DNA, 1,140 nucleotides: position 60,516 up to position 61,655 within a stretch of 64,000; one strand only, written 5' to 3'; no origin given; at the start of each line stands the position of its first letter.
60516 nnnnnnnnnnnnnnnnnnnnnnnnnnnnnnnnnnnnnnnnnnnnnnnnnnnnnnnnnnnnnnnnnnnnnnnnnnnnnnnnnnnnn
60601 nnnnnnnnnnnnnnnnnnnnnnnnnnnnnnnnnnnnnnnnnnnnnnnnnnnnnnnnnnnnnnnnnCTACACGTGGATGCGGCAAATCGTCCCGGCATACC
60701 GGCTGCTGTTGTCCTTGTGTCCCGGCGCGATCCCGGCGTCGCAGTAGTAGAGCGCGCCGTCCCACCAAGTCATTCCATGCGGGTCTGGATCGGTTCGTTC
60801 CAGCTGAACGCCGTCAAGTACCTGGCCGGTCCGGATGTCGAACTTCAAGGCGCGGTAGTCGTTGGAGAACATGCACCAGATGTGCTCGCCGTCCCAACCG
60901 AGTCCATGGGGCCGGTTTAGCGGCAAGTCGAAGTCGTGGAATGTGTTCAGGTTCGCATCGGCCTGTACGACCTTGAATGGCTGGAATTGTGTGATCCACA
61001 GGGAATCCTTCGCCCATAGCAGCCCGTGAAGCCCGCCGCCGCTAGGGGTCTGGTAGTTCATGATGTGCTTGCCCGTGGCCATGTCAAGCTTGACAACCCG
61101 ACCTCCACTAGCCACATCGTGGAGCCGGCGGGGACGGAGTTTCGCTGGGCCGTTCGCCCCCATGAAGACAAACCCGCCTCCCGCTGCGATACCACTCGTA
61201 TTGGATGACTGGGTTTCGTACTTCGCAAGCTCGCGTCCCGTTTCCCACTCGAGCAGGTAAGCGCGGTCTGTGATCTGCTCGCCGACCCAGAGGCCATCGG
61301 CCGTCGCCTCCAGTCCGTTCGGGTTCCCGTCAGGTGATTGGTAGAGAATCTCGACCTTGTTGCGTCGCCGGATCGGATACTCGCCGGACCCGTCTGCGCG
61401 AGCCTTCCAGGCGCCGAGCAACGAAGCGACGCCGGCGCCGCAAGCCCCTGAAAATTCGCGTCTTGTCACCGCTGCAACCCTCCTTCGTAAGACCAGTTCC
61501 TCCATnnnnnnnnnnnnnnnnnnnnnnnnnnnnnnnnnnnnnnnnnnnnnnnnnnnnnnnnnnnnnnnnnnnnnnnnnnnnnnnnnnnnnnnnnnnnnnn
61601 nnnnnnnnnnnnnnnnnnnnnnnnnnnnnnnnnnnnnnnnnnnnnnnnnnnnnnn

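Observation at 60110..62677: Candidate novel periplasmic 2-hydroxy-acid:cytochrome c oxidoreductase module (Tat-FMN dehydrogenase, Tat beta-propeller, tetrahaem cytochrome c)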

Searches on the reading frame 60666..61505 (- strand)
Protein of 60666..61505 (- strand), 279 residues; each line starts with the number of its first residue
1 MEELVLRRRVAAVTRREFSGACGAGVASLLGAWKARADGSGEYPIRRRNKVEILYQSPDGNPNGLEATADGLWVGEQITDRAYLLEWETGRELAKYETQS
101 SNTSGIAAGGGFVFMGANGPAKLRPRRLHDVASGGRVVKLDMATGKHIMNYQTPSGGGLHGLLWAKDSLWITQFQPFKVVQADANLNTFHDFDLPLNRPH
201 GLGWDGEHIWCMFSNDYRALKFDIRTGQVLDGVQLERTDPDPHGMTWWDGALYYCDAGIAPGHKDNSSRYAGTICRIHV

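Call 3: search_protein_families(library=pfam, proteins=[window:60666-61505:-], max_evalue=0.1)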
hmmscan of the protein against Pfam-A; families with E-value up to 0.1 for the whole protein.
window:60666-61505:- (279 aa): 0 families

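Call 4: search_protein_families(library=ncbifam, proteins=[window:60666-61505:-], max_evalue=0.1)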
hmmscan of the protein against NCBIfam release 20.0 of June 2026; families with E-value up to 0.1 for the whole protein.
window:60666-61505:- (279 aa): 0 families

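Call 6: find_homologous_proteins(query=window:60666-61505:-)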
Query window:60666-61505:- (279 aa): 334 proteins with E <= 0.001 among 2008 candidates; the best 120 are listed.
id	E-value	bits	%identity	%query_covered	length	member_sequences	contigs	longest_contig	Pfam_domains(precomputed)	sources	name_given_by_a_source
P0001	1.2e-184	630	99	96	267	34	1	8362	-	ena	-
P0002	1.6e-158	545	84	96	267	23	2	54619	-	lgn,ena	-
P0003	1.7e-155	535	82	96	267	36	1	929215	-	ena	-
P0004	7.2e-154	529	81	96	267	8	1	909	-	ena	-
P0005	3.4e-152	524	80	96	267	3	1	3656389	-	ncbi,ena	-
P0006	5.0e-152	523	81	96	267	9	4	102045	-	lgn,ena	-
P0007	6.3e-152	523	80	96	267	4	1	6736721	-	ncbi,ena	-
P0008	1.5e-151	522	80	96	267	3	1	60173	-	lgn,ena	-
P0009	8.5e-151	519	82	96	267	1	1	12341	-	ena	-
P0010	4.6e-150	517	79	96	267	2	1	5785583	-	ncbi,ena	-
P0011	1.0e-149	516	78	96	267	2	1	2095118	-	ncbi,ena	-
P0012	1.5e-149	515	78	96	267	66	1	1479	-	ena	-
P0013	3.0e-149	514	79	96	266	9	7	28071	-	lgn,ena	-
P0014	6.0e-148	510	78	96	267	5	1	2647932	-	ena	-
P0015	1.4e-147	509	78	96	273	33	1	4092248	-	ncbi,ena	-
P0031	3.1e-121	422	69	85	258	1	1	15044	PF24684.2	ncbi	-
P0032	4.4e-121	422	72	85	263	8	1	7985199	PF24684.2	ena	-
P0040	9.7e-119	414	71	85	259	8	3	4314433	-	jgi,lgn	-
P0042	1.6e-118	413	68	85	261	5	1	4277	PF24684.2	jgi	jgi:hypothetical protein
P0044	6.6e-118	411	66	96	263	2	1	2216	PF24684.2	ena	-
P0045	3.1e-117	409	69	87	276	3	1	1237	PF24684.2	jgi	jgi:hypothetical protein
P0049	3.9e-116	405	69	85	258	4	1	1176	PF24684.2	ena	-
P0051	5.2e-116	405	70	85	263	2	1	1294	PF24684.2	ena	-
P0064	3.2e-109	383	67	85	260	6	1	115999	PF24684.2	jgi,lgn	-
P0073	3.7e-85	304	58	82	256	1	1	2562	PF21959.3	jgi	jgi:streptogramin lyase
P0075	3.4e-84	301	56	84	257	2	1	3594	PF24684.2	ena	-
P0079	4.1e-82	294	51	96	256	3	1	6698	PF24684.2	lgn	-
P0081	7.5e-81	290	51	95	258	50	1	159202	-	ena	-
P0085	1.3e-80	289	51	96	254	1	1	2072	PF24684.2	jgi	jgi:streptogramin lyase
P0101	3.3e-76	274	51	89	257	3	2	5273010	PF24684.2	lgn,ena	-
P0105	2.3e-74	268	51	95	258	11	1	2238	PF24684.2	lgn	-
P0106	2.7e-74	268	51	86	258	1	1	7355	PF24684.2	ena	-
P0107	1.0e-73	266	56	82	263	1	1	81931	-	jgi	jgi:streptogramin lyase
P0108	1.2e-73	266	54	90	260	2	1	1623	PF24684.2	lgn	-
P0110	2.1e-73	265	53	83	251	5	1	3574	PF24684.2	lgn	-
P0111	2.5e-73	265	50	95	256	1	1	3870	PF24684.2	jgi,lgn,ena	-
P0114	3.7e-73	264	51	84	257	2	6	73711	PF24684.2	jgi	jgi:streptogramin lyase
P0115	1.1e-72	263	52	85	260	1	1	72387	PF21959.3,PF24684.2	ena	-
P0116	1.9e-72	262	54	82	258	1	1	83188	PF24684.2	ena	-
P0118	3.1e-72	261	49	96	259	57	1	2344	PF24684.2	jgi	-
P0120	3.1e-72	261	51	84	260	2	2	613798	-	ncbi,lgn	-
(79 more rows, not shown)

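Call 9: find_related_loci(query=A1, collection=genome_contigs, flank=8000)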
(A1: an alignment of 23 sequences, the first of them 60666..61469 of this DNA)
Query A1 (267 aa) in genome_contigs; peptide patterns used: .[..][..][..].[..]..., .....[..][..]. (x = any residue, [..] = any of these).
247 stretches matched a pattern; 166 encode a relative of the query (tblastn E <= 1e-3); the best 80 are kept; 80 distinct loci.
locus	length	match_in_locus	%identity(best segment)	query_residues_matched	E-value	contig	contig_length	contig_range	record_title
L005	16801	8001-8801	92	1-267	5e-170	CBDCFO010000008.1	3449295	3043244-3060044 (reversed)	MAG: Bryobacterales bacterium isolate 36edf40f-bfcd-40a8-9d79-f36e49b9d440 genome assembly, contig: contig_8, whole geno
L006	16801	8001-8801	84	1-267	2e-157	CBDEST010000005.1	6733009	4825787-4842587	MAG: Bryobacterales bacterium isolate 43e8cf1b-7c08-4a57-bc5e-d388cc7a59f2 genome assembly, contig: contig_5, whole geno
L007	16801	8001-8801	82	1-267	2e-153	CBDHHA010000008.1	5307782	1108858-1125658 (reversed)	MAG: Bryobacterales bacterium isolate 2d5554e7-8e83-4990-916f-a624400d9ca1 genome assembly, contig: contig_8, whole geno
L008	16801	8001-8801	80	1-267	6e-153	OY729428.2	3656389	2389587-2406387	MAG: Bryobacterales bacterium isolate 40538f42-96db-4fd0-a274-5305745f95c5 genome assembly, chromosome: 2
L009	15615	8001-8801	80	1-267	4e-151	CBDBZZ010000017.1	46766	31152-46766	MAG: Bryobacterales bacterium isolate 74d63353-912c-4bc9-bbc2-a65f7fa8b3d4 genome assembly, contig: contig_17, whole gen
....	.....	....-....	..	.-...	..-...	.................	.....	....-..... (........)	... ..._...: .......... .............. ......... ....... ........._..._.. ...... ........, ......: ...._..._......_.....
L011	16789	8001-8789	81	5-267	1e-149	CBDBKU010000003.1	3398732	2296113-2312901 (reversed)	MAG: Bryobacterales bacterium isolate 267e02d7-54cb-4b2f-bffd-17b5cb575b83 genome assembly, contig: contig_3, whole geno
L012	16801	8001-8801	80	1-267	2e-149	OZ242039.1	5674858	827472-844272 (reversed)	MAG: Bryobacterales bacterium isolate f291685d-7c75-44d5-85f0-5ff5b10f0266 genome assembly, chromosome: 1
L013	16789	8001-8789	80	5-267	2e-149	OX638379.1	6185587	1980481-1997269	MAG: uncultured Bryobacterales bacterium isolate bca447ce-52f6-4023-9bd2-d2f45ab2d451 genome assembly, chromosome: 1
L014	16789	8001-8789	80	5-267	7e-148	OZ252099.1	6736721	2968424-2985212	MAG: Bryobacterales bacterium isolate dc448f75-7b3f-414d-b321-0b274a23c026 genome assembly, chromosome: 1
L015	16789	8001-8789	79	5-267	2e-147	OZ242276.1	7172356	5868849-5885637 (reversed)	MAG: Bryobacterales bacterium isolate 6a17fdd1-799e-4b89-b3db-5c5ff6fa14e9 genome assembly, chromosome: 1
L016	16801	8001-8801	76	1-267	5e-147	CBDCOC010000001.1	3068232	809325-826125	MAG: Bryobacterales bacterium isolate 563e2126-20b4-4440-9010-20653566d31b genome assembly, contig: contig_1, whole geno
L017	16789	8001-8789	79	5-267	7e-147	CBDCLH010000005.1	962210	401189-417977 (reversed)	MAG: Bryobacterales bacterium isolate e5bdc283-2042-4f5e-8736-16045c4cf6f5 genome assembly, contig: contig_5, whole geno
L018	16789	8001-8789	78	5-267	3e-146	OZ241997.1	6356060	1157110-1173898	MAG: Bryobacterales bacterium isolate 61e22654-925f-4c0e-9a13-8c6bb068ee38 genome assembly, chromosome: 1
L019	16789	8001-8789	78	5-267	3e-146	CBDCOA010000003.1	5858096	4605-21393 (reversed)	MAG: Bryobacterales bacterium isolate e87d622e-8fc3-4eb5-b2ff-02838af88e55 genome assembly, contig: contig_3, whole geno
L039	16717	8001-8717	71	30-267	2e-119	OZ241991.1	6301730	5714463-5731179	MAG: Bryobacterales bacterium isolate be22c93e-b65f-4d75-a14f-d13794267050 genome assembly, chromosome: 1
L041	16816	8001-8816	65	1-267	7e-119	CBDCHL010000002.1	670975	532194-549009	MAG: Bryobacterales bacterium isolate 1c4fee2f-ded3-4223-8d2f-74452387096f genome assembly, contig: contig_2, whole geno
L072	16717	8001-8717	51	27-267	8e-80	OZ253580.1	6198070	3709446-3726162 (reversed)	MAG: Acidobacteriota bacterium isolate 47452053-f15d-47d9-810f-b45a5afbde1b genome assembly, chromosome: 1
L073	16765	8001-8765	51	1-267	6e-80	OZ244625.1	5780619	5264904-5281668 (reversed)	MAG: Bryobacterales bacterium isolate 977db337-f3f5-4b10-816d-e0f1db46c981 genome assembly, chromosome: 1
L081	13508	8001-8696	54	35-267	9e-79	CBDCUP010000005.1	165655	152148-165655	MAG: Acidobacteriota bacterium isolate 16872849-4fb5-44c6-903f-51e044fd3cdf genome assembly, contig: contig_5, whole gen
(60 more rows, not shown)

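Call 15: predict_structure(alignment_id=A1)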
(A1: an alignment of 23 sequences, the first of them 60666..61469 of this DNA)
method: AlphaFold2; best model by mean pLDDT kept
length: 267 residues; sequences in the alignment: 23
mean_pLDDT: 88.6   pTM: 0.85
mean pLDDT of the five models: 88.6, 87.8, 86.8, 86.2, 86.0
residues with pLDDT >= 90: 206; 70-90: 32; 50-70: 7; < 50: 22
segments of 3 or more residues with pLDDT < 50: 1-20
pLDDT, mean of each block of 10 residues (from residue 1): 40 43 55 91 96 97 97 97 95 97 94 93 94 96 85 97 91 95 93 97 96 96 95 95 89 84 93
secondary structure, 60 per line:
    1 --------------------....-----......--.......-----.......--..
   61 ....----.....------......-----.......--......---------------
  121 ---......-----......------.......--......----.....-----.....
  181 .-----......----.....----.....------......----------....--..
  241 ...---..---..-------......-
elements in order: E21-24 E30-35 E38-44 E50-56 E59-64 E69-73 E80-85 E91-97 E100-105 E124-129 E135-140 E147-153 E156-161 E166-170 E176-181 E187-192 E197-201 E206-210 E217-222 E233-236 E239-243 E261-266

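Call 18: fold_search(model_id=the predicted structure, library=pdb)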
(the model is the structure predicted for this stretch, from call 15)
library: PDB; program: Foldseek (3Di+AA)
matches with E <= 10: 1852; with E <= 0.001: 1399
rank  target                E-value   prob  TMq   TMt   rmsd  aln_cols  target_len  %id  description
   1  3nol                  1.1e-10  1.00  0.63  0.72   4.0       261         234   13  Crystal structure of Zymomonas mobilis Glutaminyl Cyclase (trigonal form) (released 2010-11-03)
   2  3mbr                  1.2e-10  1.00  0.64  0.71   4.4       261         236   14  Crystal Structure of the Glutaminyl Cyclase from Xanthomonas campestris (released 2010-06-30)
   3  2iwa                  2.3e-10  1.00  0.61  0.64   4.7       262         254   13  Unbound glutaminyl cyclotransferase from Carica papaya. (released 2006-07-04)
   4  4zlr_B                1.9e-09  1.00  0.55  0.53   6.2       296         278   10  Structure of the Brat-NHL domain bound to consensus RNA motif (released 2015-11-11)
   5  3nok_B                3.0e-09  1.00  0.61  0.69   4.3       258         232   11  Crystal structure of Myxococcus xanthus Glutaminyl Cyclase (released 2010-11-03)
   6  2faw_A                3.6e-09  1.00  0.62  0.66   4.0       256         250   13  crystal structure of papaya glutaminyl cyclase (released 2006-10-03)
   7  3nok_A                3.6e-09  1.00  0.61  0.68   4.2       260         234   10  Crystal structure of Myxococcus xanthus Glutaminyl Cyclase (released 2010-11-03)
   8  6fpt_B                4.0e-09  1.00  0.53  0.39   7.0       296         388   14  Crystal structure of Danio rerio Lin41 filamin-NHL domains (released 2018-05-09)
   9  1q7f_B                4.2e-09  1.00  0.56  0.54   6.3       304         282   11  Brain Tumor NHL domain (released 2003-10-21)
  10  6y7n_A                4.4e-09  1.00  0.45  0.39   6.7       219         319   12  The crystal structure of the eight-bladed symmetrical designer protein Tako8 in the presence of tellurotungstic Anders (released 2020-12-16)
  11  2z2o_A                5.2e-09  1.00  0.50  0.46   9.5       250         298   16  Crystal Structure of apo virginiamycin B lyase from Staphylococcus aureus (released 2007-06-19)
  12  6xg7                  5.4e-09  1.00  0.57  0.53   8.5       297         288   15  1.3 A Resolution Structure of the of the NHL Repeat Region of D. melanogaster Thin (released 2020-12-16)
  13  1q7f_A                6.4e-09  1.00  0.55  0.53   5.6       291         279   10  Brain Tumor NHL domain (released 2003-10-21)
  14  6y7o_A                7.1e-09  1.00  0.45  0.39   5.8       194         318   13  The complex between the eight-bladed symmetrical designer protein Tako8 and the silicotungstic acid Keggin (STA) (released 2020-12-16)
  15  4zlr_A                7.1e-09  1.00  0.54  0.52   5.7       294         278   10  Structure of the Brat-NHL domain bound to consensus RNA motif (released 2015-11-11)
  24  2z2p_A                2.0e-08  1.00  0.50  0.47   5.5       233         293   15  Crystal Structure of catalytically inactive H270A virginiamycin B lyase from Staphylococcus aureus with Quinupristin (released 2007-06-19)
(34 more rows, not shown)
